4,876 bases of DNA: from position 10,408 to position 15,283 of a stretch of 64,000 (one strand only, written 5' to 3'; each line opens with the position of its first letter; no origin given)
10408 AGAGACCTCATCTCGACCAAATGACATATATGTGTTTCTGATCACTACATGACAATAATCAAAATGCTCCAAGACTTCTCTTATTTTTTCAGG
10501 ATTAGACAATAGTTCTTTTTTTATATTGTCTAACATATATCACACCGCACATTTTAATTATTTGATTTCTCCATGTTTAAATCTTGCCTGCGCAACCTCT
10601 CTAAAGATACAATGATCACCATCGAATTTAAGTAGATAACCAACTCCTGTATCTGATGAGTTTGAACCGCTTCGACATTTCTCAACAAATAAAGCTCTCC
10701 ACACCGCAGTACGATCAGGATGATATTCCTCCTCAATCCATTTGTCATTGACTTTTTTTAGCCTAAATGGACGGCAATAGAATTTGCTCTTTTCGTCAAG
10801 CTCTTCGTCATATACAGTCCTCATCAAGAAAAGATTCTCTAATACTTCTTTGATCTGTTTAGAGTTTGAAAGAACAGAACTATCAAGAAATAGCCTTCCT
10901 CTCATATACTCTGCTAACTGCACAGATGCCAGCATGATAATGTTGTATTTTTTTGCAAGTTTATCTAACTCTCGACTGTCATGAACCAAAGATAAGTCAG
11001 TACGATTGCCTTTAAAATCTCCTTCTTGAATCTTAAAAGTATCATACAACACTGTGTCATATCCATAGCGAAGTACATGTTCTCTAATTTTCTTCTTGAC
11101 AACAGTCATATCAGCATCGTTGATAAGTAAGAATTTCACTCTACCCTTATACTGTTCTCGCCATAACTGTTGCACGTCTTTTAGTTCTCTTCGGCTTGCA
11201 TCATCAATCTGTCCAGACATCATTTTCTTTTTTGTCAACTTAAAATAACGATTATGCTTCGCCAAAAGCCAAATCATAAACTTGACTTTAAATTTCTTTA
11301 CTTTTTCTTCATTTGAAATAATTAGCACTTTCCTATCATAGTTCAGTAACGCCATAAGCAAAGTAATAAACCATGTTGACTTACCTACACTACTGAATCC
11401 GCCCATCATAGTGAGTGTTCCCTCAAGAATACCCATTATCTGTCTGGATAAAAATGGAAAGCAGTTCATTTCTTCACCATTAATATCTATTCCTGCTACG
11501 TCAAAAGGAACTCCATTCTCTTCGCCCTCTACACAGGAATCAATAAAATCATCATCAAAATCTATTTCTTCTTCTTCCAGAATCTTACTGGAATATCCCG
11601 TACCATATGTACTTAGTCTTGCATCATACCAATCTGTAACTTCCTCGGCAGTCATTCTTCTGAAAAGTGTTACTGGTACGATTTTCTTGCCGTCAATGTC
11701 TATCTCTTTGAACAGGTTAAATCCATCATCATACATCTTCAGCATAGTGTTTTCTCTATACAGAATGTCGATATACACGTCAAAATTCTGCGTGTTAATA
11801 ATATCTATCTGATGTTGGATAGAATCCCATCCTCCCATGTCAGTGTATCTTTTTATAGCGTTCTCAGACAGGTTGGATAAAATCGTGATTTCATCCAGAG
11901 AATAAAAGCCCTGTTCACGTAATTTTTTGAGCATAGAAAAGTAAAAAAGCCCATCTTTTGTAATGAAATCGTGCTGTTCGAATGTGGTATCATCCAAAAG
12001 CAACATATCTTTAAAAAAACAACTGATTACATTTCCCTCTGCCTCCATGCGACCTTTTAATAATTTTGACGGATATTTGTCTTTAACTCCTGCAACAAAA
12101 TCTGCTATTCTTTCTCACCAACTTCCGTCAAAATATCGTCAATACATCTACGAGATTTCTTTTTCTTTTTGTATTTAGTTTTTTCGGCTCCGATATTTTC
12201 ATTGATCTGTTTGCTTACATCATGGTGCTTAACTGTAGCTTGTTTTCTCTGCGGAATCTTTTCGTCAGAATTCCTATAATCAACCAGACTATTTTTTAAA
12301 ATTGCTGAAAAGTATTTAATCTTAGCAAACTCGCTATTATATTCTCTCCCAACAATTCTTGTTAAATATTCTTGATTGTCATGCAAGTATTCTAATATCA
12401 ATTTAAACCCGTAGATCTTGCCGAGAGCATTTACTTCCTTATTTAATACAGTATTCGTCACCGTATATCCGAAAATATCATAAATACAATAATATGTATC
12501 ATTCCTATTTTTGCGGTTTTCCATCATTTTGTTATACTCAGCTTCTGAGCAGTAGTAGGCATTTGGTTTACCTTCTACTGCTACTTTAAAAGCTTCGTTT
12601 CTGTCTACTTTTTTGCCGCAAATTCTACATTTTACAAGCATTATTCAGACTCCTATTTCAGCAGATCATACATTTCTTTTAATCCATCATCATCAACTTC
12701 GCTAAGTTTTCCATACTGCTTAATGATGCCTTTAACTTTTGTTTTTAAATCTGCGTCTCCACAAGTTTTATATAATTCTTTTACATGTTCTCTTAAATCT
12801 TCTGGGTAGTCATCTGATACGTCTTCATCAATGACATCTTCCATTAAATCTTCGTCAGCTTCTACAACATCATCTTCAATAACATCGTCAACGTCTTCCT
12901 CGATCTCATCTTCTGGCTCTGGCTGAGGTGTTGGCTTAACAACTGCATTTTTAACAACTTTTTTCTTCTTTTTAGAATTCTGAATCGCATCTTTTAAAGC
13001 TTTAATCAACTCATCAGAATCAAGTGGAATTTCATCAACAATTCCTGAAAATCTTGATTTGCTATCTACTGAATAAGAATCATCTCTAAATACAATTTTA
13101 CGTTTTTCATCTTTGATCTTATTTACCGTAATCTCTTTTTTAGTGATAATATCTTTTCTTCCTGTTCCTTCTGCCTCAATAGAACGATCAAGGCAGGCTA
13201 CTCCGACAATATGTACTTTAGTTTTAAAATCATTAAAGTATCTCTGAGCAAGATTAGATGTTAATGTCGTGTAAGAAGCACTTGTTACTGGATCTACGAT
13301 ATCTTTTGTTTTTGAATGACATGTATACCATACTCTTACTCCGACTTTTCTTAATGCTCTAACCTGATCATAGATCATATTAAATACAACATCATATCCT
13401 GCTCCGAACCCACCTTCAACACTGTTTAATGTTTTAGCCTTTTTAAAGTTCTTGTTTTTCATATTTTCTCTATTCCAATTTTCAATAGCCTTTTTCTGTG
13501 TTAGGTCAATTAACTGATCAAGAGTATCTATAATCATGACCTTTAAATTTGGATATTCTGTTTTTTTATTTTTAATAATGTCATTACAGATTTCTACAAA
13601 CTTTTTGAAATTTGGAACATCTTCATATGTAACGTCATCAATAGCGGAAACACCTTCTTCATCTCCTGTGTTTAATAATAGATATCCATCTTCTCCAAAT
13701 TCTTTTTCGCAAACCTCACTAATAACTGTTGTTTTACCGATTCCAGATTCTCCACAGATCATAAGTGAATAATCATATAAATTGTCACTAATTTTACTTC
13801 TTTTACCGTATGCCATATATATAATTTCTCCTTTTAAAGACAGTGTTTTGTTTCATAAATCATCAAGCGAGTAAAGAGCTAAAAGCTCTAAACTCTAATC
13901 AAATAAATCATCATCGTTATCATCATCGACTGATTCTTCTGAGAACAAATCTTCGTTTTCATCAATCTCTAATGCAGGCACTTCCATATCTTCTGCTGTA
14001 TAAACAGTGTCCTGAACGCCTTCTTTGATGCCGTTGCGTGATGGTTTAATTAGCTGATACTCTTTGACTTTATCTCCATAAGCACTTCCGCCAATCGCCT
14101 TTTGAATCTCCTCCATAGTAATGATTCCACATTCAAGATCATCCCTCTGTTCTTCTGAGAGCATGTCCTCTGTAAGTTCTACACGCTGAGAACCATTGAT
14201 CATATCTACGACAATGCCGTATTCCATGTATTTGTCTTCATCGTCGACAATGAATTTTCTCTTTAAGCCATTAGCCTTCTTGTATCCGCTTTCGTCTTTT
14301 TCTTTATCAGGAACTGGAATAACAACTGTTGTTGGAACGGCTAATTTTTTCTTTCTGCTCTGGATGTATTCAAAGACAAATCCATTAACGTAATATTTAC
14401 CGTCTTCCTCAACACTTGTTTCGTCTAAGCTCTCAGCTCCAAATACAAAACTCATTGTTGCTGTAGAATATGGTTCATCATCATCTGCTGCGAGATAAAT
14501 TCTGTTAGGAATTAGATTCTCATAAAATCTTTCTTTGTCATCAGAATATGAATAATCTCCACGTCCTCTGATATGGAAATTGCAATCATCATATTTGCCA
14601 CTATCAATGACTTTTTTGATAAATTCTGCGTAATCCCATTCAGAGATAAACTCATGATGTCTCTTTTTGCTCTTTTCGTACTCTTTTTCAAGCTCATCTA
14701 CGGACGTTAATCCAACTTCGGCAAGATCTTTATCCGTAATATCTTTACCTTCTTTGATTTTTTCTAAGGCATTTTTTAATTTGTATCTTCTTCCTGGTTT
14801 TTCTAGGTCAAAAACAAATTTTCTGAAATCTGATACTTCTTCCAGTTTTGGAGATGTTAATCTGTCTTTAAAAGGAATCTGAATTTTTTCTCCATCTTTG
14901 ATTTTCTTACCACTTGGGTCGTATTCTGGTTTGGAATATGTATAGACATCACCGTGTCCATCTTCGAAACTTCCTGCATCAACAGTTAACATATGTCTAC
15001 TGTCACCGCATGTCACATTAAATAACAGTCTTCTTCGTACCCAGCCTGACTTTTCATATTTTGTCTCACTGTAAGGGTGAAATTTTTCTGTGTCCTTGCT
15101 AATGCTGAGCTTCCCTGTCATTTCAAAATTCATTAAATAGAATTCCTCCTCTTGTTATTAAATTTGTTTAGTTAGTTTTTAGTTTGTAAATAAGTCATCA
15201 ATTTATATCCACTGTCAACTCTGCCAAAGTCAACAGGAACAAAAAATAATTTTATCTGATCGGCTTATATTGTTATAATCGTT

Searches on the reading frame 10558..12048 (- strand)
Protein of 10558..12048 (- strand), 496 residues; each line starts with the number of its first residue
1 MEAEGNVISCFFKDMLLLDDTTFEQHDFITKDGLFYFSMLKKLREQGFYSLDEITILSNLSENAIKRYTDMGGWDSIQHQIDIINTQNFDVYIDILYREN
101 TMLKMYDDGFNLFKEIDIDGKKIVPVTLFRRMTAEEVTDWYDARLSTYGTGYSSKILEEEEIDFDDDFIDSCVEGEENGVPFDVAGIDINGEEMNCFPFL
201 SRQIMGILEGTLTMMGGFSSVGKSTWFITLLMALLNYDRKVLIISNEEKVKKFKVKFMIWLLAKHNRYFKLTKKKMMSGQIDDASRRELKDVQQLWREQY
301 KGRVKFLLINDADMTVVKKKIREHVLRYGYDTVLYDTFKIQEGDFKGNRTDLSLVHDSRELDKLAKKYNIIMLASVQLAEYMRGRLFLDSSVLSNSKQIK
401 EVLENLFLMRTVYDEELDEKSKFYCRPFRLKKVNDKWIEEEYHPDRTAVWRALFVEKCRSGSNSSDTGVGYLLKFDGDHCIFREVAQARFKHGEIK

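Call 86: search_dna_similar(query=window:10558-12048:-, collection=phages, mode=protein, max_evalue=1e-10, max_rows=15)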
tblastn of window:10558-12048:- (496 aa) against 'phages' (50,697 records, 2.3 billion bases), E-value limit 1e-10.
Records with a match: 61; places in all: 61; records where one place covers at least 80% of the query: 54.
Best place of each record, by identity: <60% 61.
By first word of the organism name: Lactococcus 22; Bacillus 20; Clostridioides 6; Fusobacterium 5; Clostridium 2; Brevibacillus 2; Peptoclostridium 1; Bacteriophage 1; Psychrobacillus 1; Lysinibacillus 1.
By host as written in the record: Lactococcus lactis 17; Bacillus anthracis Sterne 8; Clostridioides difficile 3; Bacillus anthracis 3; - 2; Clostridium difficile 2; Bacillus cereus VKM B-370 2; Bacillus subtilis BEST7003 2; and 16 more.
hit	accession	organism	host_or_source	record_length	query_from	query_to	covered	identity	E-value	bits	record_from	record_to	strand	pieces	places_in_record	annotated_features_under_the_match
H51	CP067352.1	Clostridioides phage ES-S-0173-01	Clostridioides sp. ES-S-0173-01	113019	7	488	97%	27.4%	2e-38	155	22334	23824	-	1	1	record has no annotation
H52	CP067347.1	Clostridioides phage ES-S-0107-01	Clostridioides sp. ES-S-0107-01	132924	7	488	97%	27.0%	7e-32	135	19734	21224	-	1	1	record has no annotation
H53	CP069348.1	Clostridioides phage pCD1602_4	water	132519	7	488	97%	26.8%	2e-37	152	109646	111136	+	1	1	record has no annotation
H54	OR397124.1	Clostridioides phage AR1086-1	Clostridioides difficile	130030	7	488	97%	26.8%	6e-31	133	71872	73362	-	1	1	hypothetical protein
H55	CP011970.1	Peptoclostridium phage phiCDIF1296T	Peptoclostridium difficile strain ...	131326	7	488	97%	26.8%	6e-31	133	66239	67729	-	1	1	putative replicative DNA helicase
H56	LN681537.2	Clostridium phage phiCD211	Clostridium difficile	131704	7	488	97%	26.8%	6e-31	133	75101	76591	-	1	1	Helicase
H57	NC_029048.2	Clostridium phage phiCD211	Clostridium difficile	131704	7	488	97%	26.8%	6e-31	133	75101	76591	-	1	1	Helicase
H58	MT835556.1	Bacteriophage sp.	human fecal samples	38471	2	486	98%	26.5%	5e-35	145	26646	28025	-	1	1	record has no annotation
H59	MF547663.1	Clostridioides phage LIBA2945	Clostridioides difficile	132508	1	432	87%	29.0%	2e-44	174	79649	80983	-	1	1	putative replicative DNA helicase | hypothetical protein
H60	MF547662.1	Clostridioides phage LIBA6276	Clostridioides difficile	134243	1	432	87%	29.0%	2e-44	174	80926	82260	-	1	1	putative replicative DNA helicase | hypothetical protein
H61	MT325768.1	Psychrobacillus phage Perkons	Psychrobacillus psychrodurans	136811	8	492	98%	25.6%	3e-41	164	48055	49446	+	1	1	replicative DNA helicase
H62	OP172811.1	Lysinibacillus phage LC76P1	Lysinibacillus capsici DO76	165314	2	465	94%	23.8%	6e-20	100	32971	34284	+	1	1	hypothetical protein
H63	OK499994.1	Bacillus phage vB_BanS_Skywalker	Bacillus anthracis Sterne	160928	25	473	91%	23.8%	9e-14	81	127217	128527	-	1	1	DnaB-type replicative DNA helicase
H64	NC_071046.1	Bacillus phage vB_BanS_Skywalker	Bacillus anthracis Sterne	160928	25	473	91%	23.8%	9e-14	81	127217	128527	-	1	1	DnaB-type replicative DNA helicase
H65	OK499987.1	Bacillus phage vB_BanS_MrDarsey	Bacillus anthracis Sterne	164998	25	473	91%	23.8%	9e-14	81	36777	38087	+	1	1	DNA helicase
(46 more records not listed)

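Call 87: get_annotated_region(hit=H56, flank=9000)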
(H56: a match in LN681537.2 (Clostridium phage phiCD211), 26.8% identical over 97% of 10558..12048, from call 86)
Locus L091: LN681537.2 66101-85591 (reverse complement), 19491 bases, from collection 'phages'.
description: Clostridium phage phiCD211, complete genome.
organism: Clostridium phage phiCD211 (NCBI taxid 1582152)
taxonomy: Viruses; Duplodnaviria; Heunggongvirae; Uroviricota; Caudoviricetes
host: Clostridium difficile; source: -; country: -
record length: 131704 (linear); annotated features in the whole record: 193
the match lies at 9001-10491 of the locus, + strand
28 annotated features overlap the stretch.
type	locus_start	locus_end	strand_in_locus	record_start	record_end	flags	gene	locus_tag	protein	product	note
CDS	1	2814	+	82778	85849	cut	-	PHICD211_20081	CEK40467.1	DNA Polymerase III alpha subunit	-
CDS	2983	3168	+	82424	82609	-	-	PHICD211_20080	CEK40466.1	Initiation-control protein YabA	Evidence 5 : No homology to any previously reported sequences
CDS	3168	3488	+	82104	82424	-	-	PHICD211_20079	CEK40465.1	hypothetical protein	Evidence 4 : Homologs of previously reported genes of unknown function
CDS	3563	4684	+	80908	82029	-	-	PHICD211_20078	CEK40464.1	hypothetical protein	Evidence 4 : Homologs of previously reported genes of unknown function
CDS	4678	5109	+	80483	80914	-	-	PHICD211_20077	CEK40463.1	hypothetical protein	Evidence 5 : No homology to any previously reported sequences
CDS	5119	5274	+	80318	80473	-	-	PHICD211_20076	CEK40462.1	hypothetical protein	Evidence 5 : No homology to any previously reported sequences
CDS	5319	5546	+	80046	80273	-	-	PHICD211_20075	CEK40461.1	hypothetical protein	Evidence 5 : No homology to any previously reported sequences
CDS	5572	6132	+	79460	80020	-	-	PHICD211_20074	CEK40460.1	conserved exported protein of unknown function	Evidence 4 : Homologs of previously reported genes of unknown function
CDS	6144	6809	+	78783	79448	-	-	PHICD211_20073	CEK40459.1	hypothetical protein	Evidence 4 : Homologs of previously reported genes of unknown function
CDS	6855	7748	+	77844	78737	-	-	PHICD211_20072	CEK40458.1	hypothetical protein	Evidence 5 : No homology to any previously reported sequences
CDS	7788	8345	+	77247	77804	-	-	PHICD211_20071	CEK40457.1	DNA single-strand annealing protein Erf family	Evidence 4 : Homologs of previously reported genes of unknown function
CDS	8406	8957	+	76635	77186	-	-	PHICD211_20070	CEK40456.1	hypothetical protein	Evidence 5 : No homology to any previously reported sequences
CDS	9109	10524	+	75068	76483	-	-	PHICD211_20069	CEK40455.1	Helicase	Evidence 5 : No homology to any previously reported sequences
CDS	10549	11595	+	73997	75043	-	-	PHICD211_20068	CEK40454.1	Zinc-finger domain protein DNA primase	Evidence 4 : Homologs of previously reported genes of unknown function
CDS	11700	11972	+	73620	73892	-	-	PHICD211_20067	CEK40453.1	hypothetical protein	Evidence 5 : No homology to any previously reported sequences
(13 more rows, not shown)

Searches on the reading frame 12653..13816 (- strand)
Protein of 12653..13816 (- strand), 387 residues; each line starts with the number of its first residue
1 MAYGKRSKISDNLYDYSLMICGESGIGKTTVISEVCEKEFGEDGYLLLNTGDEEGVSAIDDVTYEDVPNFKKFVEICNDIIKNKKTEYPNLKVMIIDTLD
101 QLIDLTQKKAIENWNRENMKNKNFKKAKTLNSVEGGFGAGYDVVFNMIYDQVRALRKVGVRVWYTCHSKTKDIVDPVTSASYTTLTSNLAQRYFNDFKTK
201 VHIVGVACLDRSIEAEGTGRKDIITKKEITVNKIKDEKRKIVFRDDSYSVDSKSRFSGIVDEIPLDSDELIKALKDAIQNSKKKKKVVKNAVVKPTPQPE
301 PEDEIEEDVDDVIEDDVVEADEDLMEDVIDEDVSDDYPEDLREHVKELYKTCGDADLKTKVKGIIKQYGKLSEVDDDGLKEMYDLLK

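Call 5: search_protein_families(library=pfam, max_evalue=1, proteins=[window:12653-13816:-])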
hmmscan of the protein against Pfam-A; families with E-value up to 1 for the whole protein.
window:12653-13816:- (387 aa): 16 families
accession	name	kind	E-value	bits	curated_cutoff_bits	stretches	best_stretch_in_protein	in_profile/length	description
PF13479.12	AAA_24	-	5.6e-24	85.5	27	1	16-256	3-195/195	AAA domain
PF00735.24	Septin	-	2.6e-06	27.3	26.2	1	15-43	4-32/280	Septin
PF13401.12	AAA_22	-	0.00021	22.1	27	1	15-90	5-64/130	AAA domain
PF13191.12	AAA_16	-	0.0033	18.4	32.6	1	17-63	26-65/167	AAA ATPase domain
PF00005.33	ABC_tran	-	0.027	15.5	25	1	18-51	14-47/137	ABC transporter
PF13671.12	AAA_33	-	0.027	15.2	27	1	18-48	2-28/143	AAA domain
PF03193.22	RsgA_GTPase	-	0.04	14.2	30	1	7-37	98-128/174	RsgA GTPase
PF00270.35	DEAD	-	0.04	14.1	26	0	77-114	105-141/167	DEAD/DEAH box helicase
PF00004.35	AAA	-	0.048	14.5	21.2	1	19-106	2-73/131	ATPase family associated with various cellular activities (AAA)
PF13245.12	AAA_19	-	0.057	14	25.1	1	15-102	11-102/134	AAA domain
PF08477.19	Roc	-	0.064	13.9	27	1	18-42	2-26/119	Ras of Complex, Roc, domain of DAPkinase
PF25201.1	nSTAND6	-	0.13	12.7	27.7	1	17-39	20-42/148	Novel STAND NTPase 6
PF13173.12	AAA_14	-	0.22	11.9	27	0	18-58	5-45/129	AAA domain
PF13481.12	AAA_25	-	0.22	11.6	27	0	17-36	35-54/195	AAA domain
PF20720.3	nSTAND3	-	0.48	10.5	27.2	1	18-50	20-51/155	Novel STAND NTPase 3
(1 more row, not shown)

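Call 6: search_protein_families(library=phrogs, max_evalue=0.1, proteins=[window:12653-13816:-])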
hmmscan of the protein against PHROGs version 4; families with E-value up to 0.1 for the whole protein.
window:12653-13816:- (387 aa): 5 families
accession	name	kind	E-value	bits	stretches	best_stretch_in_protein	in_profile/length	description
phrog_124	-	DNA, RNA and nucleotide metabolism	2.4e-25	90.7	1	7-345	35-320/382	Sak4-like ssDNA annealing protein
phrog_168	-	DNA, RNA and nucleotide metabolism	2.6e-07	31.6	1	16-302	43-253/314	clamp loader of DNA polymerase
phrog_5846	-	DNA, RNA and nucleotide metabolism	0.0087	16.4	1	8-63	31-84/380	clamp loader of DNA polymerase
phrog_249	-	moron, auxiliary metabolic gene and host takeover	0.057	13.7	1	5-38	117-150/380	porphyrin biosynthesis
phrog_296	-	integration and excision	0.06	13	1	18-38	321-341/626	DNA transposition protein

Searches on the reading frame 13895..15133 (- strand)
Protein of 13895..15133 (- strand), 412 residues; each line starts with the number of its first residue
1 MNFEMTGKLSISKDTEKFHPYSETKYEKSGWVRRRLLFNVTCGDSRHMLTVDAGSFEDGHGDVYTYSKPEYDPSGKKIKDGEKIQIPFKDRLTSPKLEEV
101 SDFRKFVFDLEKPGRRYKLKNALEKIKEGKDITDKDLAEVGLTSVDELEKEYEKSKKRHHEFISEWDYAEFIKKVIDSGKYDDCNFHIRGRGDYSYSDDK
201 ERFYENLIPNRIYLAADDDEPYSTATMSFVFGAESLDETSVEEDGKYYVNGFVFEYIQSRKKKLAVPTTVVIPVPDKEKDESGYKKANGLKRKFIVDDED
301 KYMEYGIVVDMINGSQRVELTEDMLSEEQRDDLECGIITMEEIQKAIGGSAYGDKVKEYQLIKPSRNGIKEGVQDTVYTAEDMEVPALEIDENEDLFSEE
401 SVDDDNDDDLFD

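Call 5: search_protein_families(library=pfam, max_evalue=1, proteins=[window:13895-15133:-])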
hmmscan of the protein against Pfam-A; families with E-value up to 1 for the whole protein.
window:13895-15133:- (412 aa): 1 family
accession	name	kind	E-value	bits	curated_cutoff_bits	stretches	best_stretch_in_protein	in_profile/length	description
PF19615.4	DUF6120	-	0.2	12.1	27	0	133-175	27-69/92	Family of unknown function (DUF6120)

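Call 6: search_protein_families(library=phrogs, max_evalue=0.1, proteins=[window:13895-15133:-])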
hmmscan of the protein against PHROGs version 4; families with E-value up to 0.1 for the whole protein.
window:13895-15133:- (412 aa): 3 families
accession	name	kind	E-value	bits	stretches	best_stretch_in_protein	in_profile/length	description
phrog_7099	-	unknown function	0.038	15.5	0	150-197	4-49/91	-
phrog_31457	-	unknown function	0.049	14.3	1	150-279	135-262/320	-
phrog_32620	-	unknown function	0.05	14.8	0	148-197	8-55/58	-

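Call 73: search_protein_families(library=ncbifam, proteins=[window:13895-15133:-], max_evalue=0.01)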
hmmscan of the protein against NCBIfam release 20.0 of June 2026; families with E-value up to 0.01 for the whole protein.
window:13895-15133:- (412 aa): 0 families
